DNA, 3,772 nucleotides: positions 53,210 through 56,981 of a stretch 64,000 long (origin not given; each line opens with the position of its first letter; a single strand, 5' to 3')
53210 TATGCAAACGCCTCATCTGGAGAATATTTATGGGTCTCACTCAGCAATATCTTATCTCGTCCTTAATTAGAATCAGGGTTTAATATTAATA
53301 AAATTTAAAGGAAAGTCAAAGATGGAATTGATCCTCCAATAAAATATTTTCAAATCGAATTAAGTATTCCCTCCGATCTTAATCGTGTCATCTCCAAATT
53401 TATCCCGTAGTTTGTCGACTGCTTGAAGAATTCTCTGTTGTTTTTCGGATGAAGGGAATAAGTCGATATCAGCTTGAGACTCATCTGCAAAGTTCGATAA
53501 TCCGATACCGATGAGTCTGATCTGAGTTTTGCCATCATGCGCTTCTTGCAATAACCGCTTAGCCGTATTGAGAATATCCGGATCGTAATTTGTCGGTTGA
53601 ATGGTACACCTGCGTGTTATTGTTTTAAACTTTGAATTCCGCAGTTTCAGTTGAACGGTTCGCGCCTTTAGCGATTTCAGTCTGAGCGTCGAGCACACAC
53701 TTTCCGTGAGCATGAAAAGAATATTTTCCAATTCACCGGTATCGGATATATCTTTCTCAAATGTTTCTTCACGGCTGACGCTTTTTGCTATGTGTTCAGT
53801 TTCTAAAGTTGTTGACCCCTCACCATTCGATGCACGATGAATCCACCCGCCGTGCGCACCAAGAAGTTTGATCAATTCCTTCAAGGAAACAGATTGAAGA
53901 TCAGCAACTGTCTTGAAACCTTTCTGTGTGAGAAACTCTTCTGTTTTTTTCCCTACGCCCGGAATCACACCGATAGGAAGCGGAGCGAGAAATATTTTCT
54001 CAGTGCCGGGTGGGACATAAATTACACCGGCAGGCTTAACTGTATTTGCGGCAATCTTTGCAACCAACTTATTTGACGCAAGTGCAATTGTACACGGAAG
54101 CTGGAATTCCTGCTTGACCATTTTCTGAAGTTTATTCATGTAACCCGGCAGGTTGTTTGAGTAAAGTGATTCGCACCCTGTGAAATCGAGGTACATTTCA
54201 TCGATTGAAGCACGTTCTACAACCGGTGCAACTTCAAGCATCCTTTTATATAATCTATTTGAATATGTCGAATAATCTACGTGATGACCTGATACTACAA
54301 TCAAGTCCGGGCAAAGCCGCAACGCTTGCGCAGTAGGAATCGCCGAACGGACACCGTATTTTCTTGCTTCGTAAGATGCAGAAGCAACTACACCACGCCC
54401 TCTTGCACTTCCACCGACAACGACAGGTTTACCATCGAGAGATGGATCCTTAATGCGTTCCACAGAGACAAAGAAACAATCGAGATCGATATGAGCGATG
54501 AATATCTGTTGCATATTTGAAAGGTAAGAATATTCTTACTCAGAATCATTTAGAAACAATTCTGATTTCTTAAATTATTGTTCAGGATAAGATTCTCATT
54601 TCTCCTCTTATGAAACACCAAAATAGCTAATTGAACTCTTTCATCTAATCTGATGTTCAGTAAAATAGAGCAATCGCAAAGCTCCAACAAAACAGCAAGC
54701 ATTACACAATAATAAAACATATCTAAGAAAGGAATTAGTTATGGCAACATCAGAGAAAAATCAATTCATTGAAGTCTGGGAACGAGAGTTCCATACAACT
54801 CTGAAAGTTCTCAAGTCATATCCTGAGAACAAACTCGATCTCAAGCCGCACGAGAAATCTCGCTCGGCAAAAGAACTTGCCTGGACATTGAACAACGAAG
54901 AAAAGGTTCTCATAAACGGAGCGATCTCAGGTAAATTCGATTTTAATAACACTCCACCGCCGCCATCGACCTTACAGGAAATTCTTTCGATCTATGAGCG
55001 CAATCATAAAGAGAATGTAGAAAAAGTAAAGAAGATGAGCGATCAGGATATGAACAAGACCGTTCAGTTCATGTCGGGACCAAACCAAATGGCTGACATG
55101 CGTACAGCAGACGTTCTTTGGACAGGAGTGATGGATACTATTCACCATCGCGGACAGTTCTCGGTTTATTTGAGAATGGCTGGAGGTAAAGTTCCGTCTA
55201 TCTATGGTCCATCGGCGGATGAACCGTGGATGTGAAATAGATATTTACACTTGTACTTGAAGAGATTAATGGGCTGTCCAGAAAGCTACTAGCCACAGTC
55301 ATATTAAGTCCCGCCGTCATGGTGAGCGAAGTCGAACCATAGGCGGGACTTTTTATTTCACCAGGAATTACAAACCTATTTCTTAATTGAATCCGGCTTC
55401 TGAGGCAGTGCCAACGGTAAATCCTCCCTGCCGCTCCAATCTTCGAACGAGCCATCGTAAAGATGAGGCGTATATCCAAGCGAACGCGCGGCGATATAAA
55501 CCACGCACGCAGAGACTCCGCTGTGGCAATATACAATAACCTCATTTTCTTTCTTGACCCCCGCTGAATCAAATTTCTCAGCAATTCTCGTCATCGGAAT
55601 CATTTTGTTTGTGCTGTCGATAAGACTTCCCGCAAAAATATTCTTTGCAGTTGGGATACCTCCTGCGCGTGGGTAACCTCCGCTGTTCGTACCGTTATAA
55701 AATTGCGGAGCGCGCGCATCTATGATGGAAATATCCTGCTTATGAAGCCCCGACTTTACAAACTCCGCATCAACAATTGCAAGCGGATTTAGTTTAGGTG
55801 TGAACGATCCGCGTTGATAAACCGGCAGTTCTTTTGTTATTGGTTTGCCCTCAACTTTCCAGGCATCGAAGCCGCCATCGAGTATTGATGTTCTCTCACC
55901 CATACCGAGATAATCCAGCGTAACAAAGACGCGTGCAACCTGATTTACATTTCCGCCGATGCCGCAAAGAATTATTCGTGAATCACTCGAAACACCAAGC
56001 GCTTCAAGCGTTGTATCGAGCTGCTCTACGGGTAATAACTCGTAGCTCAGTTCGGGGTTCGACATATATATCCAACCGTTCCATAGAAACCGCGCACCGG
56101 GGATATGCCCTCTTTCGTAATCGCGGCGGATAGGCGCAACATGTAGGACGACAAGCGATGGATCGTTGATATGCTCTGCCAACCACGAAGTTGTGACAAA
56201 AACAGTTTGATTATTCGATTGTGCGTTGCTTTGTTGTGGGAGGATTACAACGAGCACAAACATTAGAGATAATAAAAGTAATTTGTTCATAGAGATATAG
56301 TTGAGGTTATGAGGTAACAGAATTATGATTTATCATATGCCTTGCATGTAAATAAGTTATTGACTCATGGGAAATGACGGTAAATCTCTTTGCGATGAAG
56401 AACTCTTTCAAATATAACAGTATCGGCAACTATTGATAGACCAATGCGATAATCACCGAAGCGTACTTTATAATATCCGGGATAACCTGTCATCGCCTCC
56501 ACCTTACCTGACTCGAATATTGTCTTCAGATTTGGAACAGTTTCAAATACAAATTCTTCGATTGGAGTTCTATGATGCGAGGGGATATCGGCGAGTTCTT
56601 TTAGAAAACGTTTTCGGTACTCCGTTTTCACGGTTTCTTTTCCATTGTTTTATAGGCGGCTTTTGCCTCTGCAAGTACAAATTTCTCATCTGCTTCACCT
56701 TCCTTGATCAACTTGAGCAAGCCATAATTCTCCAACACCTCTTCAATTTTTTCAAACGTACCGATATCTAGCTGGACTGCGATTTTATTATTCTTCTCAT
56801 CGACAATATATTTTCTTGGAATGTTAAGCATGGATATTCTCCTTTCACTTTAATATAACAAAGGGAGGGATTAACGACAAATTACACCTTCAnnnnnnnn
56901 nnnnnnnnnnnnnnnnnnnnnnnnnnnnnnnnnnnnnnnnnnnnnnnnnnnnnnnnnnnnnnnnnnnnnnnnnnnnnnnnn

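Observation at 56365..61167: Giant NACHT-first, nuclease-last STAND protein adjacent to a RelE/antitoxin pair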

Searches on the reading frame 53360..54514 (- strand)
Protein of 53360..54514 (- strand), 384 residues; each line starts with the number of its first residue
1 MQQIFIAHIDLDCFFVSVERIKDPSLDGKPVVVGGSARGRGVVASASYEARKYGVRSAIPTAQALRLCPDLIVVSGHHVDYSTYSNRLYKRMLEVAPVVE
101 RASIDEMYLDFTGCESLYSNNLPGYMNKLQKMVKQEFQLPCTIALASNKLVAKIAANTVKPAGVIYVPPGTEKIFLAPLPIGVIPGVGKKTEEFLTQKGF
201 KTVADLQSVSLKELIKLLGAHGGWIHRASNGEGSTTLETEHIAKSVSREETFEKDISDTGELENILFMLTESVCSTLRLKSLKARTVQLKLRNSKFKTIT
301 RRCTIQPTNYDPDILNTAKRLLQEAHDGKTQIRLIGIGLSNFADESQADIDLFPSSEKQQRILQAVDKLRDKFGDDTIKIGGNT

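Call 3: search_protein_families(library=pfam, proteins=[window:53360-54514:-], max_evalue=0.1)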
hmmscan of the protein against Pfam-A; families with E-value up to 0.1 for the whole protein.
window:53360-54514:- (384 aa): 6 families
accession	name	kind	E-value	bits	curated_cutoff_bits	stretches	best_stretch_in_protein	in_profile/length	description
PF00817.25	IMS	-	2.2e-45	154.6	23.2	1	9-157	1-148/148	impB/mucB/samB family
PF11799.13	IMS_C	-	8e-28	97.5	20.7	1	244-352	2-109/109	impB/mucB/samB family C-terminal domain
PF21999.2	IMS_HHH_1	-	1.1e-07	32.7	27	1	184-228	3-48/53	DNA polymerase-iota, thumb domain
PF11798.14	IMS_HHH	-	7.9e-05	23.1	24.4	1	170-195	2-27/32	IMS family HHH motif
PF14520.12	HHH_5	-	0.00013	22.8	27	1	184-217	7-40/57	Helix-hairpin-helix domain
PF04604.19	L_biotic_typeA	-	0.00033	20.9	21.7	1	203-226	9-32/50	Type-A lantibiotic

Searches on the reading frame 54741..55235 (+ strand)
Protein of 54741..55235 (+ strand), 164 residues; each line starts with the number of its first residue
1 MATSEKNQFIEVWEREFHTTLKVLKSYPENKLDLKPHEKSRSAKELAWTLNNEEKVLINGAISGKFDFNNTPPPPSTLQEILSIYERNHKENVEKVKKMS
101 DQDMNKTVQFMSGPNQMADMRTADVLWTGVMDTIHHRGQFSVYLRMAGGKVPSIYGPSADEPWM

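Call 3: search_protein_families(library=pfam, proteins=[window:54741-55235:+], max_evalue=0.1)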
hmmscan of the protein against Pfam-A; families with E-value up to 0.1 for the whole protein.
window:54741-55235:+ (164 aa): 3 families
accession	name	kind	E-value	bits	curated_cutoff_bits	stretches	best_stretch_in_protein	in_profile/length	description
PF05163.17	DinB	-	5.6e-13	49.6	23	1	3-160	3-158/165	DinB family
PF12867.12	DinB_2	-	2.2e-07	31.8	24.8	1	14-139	3-127/128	DinB superfamily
PF04978.18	MST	-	0.022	15.6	27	0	72-140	76-140/149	Mycothiol-S-transferase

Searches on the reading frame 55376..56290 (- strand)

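Call 3: search_protein_families(library=pfam, proteins=[window:55376-56290:-], max_evalue=0.1)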
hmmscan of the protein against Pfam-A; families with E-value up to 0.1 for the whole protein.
window:55376-56290:- (304 aa): 1 family
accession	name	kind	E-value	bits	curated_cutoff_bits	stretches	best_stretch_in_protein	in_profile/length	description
PF00581.25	Rhodanese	-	5.4e-27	94.7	22.2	2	175-286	2-100/102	Rhodanese-like domain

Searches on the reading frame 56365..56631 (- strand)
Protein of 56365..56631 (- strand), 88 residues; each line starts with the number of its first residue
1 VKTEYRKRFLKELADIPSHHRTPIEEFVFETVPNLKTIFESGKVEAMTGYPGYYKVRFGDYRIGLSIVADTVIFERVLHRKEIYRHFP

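Call 3: search_protein_families(library=pfam, proteins=[window:56365-56631:-], max_evalue=0.1)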
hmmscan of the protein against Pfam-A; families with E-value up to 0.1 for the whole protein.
window:56365-56631:- (88 aa): 1 family
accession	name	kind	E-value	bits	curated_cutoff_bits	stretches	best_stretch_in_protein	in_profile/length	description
PF05016.21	ParE_toxin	-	8.6e-10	39.5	23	1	4-84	2-89/89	ParE toxin of type II toxin-antitoxin system, parDE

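Call 4: search_protein_families(library=padloc, proteins=[window:56365-56631:-], max_evalue=0.1)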
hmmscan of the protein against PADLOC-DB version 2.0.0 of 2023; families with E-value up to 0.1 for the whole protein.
window:56365-56631:- (88 aa): 0 families

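Call 5: search_protein_families(library=ncbifam, proteins=[window:56365-56631:-], max_evalue=0.1)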
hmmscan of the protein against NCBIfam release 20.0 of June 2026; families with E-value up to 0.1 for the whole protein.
window:56365-56631:- (88 aa): 0 families

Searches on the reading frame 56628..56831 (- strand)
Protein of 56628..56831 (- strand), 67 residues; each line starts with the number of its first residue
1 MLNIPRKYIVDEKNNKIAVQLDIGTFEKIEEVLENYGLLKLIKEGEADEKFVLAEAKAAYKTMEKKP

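Call 3: search_protein_families(library=pfam, proteins=[window:56628-56831:-], max_evalue=0.1)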
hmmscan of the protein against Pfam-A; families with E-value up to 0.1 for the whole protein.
window:56628-56831:- (67 aa): 2 families
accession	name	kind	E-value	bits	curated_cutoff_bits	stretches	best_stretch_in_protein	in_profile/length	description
PF18506.7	RelB-like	-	9.5e-23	80.3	27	1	3-64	1-62/62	RelB Antitoxin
PF03497.21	Anthrax_toxA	-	0.081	13.4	25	1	16-63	99-144/173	Anthrax toxin LF subunit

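Call 4: search_protein_families(library=padloc, proteins=[window:56628-56831:-], max_evalue=0.1)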
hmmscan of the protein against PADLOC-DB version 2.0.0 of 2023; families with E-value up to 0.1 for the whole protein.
window:56628-56831:- (67 aa): 0 families

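Call 5: search_protein_families(library=ncbifam, proteins=[window:56628-56831:-], max_evalue=0.1)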
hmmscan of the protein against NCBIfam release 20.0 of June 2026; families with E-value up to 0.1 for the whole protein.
window:56628-56831:- (67 aa): 0 families
